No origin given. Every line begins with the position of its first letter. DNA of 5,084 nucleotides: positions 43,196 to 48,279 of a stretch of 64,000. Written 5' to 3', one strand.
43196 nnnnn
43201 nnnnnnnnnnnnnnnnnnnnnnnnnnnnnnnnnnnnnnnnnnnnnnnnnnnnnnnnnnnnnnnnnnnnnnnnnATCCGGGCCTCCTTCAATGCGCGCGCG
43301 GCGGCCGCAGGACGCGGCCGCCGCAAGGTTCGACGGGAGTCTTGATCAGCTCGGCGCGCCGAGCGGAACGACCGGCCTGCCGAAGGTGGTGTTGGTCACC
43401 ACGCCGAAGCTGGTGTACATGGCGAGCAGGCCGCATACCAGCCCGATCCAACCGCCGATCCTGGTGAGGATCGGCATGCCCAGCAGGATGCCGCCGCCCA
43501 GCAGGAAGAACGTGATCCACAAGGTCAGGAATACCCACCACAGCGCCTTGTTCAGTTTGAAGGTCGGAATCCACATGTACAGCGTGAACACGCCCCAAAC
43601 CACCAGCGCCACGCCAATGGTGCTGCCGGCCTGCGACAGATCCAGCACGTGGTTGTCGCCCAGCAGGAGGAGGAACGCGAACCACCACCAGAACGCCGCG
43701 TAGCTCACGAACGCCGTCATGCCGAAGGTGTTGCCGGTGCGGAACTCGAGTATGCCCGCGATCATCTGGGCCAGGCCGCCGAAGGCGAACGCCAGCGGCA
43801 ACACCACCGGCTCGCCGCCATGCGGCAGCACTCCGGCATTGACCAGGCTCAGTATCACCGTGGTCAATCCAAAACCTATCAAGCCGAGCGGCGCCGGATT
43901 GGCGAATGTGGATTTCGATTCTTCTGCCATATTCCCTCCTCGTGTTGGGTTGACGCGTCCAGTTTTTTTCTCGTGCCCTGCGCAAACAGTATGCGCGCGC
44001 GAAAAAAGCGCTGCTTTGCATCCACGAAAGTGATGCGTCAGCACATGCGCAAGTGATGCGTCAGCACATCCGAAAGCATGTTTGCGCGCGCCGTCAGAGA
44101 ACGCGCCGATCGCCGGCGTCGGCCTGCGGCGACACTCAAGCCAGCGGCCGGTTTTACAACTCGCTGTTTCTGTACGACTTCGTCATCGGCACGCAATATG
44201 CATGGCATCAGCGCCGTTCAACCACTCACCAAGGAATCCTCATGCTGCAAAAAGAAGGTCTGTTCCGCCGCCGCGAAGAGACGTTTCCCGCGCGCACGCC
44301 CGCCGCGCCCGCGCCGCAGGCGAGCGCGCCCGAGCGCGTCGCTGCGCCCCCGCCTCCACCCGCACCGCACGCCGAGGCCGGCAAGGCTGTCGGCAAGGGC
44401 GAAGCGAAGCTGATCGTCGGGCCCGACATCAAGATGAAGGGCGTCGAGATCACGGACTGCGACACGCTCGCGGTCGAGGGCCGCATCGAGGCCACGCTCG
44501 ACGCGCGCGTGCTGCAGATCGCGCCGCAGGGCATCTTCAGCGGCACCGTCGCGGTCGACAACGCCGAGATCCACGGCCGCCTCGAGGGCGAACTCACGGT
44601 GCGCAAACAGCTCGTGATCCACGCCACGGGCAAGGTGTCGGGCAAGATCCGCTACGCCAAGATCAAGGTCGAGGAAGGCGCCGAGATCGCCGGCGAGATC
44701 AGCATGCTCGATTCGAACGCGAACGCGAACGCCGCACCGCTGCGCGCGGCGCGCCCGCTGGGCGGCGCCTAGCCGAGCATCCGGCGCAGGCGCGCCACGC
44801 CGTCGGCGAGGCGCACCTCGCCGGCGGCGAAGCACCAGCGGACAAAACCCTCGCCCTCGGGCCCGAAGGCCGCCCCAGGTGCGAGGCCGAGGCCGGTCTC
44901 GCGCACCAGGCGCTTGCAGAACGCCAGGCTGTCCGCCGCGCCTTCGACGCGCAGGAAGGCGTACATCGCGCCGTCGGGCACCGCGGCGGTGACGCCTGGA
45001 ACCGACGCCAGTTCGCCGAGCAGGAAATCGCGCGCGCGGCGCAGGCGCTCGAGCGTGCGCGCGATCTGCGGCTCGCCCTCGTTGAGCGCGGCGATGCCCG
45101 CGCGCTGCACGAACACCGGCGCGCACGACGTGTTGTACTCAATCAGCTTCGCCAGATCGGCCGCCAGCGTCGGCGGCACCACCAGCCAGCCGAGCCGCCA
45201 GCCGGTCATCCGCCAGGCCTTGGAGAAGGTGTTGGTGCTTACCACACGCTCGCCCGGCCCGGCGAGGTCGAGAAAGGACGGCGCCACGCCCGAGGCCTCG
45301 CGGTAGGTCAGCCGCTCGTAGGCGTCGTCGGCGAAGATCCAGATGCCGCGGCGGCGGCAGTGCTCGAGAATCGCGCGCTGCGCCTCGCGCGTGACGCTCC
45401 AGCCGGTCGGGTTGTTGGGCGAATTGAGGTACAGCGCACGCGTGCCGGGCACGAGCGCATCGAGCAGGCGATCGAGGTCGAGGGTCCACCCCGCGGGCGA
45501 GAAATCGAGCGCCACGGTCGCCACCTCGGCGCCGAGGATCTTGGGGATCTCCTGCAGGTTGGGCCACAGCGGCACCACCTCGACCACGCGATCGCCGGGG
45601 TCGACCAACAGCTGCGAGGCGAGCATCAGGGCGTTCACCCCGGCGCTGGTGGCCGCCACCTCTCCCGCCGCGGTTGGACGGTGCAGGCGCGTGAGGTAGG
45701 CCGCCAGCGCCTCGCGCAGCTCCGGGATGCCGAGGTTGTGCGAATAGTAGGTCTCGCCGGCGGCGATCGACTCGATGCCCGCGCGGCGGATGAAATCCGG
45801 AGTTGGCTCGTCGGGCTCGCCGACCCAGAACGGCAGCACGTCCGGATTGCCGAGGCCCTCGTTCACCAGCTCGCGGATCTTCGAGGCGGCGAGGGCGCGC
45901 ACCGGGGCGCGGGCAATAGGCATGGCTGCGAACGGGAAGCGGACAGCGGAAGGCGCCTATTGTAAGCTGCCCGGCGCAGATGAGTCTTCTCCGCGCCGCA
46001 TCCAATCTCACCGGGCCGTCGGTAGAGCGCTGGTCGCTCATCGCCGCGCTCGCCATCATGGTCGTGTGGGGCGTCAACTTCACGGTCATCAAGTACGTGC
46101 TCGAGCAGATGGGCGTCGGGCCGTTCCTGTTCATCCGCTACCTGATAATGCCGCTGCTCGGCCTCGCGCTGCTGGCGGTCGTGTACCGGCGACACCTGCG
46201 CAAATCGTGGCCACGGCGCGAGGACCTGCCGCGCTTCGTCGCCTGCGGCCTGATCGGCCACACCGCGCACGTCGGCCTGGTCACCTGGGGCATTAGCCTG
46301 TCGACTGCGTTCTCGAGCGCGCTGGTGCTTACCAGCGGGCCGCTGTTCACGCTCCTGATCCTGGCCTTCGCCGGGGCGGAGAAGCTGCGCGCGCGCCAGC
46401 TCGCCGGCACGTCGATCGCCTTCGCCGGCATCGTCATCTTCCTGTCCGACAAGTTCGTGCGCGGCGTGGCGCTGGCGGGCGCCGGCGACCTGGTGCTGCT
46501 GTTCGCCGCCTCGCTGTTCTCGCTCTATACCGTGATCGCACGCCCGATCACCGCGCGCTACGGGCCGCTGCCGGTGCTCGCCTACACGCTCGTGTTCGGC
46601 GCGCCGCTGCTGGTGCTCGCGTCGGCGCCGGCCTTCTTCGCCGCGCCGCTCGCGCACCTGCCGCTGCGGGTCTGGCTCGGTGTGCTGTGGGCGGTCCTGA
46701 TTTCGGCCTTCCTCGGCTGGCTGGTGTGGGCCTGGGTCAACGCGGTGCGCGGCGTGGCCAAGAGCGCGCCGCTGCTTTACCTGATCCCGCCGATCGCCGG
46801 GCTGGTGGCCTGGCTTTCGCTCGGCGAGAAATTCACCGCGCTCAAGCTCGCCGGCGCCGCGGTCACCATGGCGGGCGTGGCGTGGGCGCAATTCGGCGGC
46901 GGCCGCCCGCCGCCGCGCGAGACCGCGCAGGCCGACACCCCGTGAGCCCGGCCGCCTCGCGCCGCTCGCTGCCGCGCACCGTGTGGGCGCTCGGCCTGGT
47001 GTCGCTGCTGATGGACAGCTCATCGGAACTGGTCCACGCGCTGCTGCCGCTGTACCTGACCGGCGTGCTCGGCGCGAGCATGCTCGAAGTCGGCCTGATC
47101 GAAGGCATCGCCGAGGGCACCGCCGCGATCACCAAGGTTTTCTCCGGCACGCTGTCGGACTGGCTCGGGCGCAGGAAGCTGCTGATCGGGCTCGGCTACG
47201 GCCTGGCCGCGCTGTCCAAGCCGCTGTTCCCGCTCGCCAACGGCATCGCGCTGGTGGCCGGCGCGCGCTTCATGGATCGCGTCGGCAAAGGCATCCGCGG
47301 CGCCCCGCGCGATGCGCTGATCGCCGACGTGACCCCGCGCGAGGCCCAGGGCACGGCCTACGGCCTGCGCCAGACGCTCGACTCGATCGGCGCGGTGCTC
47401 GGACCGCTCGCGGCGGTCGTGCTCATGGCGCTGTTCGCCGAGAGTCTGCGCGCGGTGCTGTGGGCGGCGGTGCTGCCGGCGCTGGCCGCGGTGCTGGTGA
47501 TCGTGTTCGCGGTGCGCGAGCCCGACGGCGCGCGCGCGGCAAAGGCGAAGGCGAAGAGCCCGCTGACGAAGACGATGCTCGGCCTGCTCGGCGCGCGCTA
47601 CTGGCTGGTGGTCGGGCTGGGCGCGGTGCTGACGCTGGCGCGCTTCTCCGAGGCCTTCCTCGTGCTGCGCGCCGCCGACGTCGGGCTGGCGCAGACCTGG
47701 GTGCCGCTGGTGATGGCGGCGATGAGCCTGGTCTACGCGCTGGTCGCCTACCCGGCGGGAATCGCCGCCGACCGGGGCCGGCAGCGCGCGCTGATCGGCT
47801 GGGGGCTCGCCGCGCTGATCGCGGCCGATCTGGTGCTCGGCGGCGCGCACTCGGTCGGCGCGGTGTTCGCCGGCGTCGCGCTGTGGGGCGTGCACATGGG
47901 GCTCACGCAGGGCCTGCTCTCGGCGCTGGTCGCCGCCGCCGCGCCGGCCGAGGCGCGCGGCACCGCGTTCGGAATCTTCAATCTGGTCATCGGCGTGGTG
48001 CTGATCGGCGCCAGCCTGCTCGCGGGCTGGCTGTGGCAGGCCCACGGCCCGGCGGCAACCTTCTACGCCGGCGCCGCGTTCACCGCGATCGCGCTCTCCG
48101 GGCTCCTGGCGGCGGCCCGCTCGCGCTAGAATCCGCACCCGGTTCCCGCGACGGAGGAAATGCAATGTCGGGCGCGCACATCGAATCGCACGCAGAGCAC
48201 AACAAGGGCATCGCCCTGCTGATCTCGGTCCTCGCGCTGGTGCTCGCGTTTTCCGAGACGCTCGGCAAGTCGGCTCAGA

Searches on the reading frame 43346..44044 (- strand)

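Call 58: search_protein_families(library=pfam, proteins=[window:43346-44044:-], max_evalue=0.00001)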
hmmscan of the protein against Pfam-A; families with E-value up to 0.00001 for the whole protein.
window:43346-44044:- (232 aa): 1 family
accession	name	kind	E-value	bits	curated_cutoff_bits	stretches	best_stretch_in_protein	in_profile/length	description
PF01184.24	Gpr1_Fun34_YaaH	-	2.3e-44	151.9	25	1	39-219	9-196/207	GPR1/FUN34/yaaH family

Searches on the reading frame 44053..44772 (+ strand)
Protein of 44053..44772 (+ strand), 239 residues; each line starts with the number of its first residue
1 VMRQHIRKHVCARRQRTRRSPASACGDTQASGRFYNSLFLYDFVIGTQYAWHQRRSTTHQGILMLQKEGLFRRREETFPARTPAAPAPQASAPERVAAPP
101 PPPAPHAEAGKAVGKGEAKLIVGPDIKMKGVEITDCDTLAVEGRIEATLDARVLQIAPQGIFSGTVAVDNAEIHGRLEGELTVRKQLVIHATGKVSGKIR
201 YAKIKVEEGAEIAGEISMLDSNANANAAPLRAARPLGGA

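Call 58: search_protein_families(library=pfam, proteins=[window:44053-44772:+], max_evalue=0.00001)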
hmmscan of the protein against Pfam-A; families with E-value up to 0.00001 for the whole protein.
window:44053-44772:+ (239 aa): 1 family
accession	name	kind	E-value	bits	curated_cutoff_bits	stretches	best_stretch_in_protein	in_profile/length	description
PF04519.19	Bactofilin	-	1.9e-19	70.2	27.9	1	121-216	2-97/98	Polymer-forming cytoskeletal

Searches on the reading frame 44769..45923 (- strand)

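Call 58: search_protein_families(library=pfam, proteins=[window:44769-45923:-], max_evalue=0.00001)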
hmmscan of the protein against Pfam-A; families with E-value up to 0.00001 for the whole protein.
window:44769-45923:- (384 aa): 1 family
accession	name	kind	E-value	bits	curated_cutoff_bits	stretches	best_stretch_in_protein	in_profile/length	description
PF00155.27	Aminotran_1_2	-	3e-50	171.9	19.7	1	28-369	2-350/361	Aminotransferase class I and II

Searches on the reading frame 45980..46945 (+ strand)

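Call 58: search_protein_families(library=pfam, proteins=[window:45980-46945:+], max_evalue=0.00001)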
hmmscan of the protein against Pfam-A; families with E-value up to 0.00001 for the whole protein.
window:45980-46945:+ (321 aa): 1 family
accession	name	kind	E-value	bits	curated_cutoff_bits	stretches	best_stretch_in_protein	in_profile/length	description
PF00892.27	EamA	-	1.9e-28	99.8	28.2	2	18-155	2-134/135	EamA-like transporter family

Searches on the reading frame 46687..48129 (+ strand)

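Call 58: search_protein_families(library=pfam, proteins=[window:46687-48129:+], max_evalue=0.00001)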
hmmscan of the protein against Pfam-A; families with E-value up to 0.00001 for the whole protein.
window:46687-48129:+ (480 aa): 2 families
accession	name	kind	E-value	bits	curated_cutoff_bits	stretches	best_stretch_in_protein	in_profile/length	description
PF07690.21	MFS_1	-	8.1e-34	117.5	33.4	2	104-311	3-213/347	Major Facilitator Superfamily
PF00083.30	Sugar_tr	-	4.3e-09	36.2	22.3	0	312-437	20-149/452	Sugar (and other) transporter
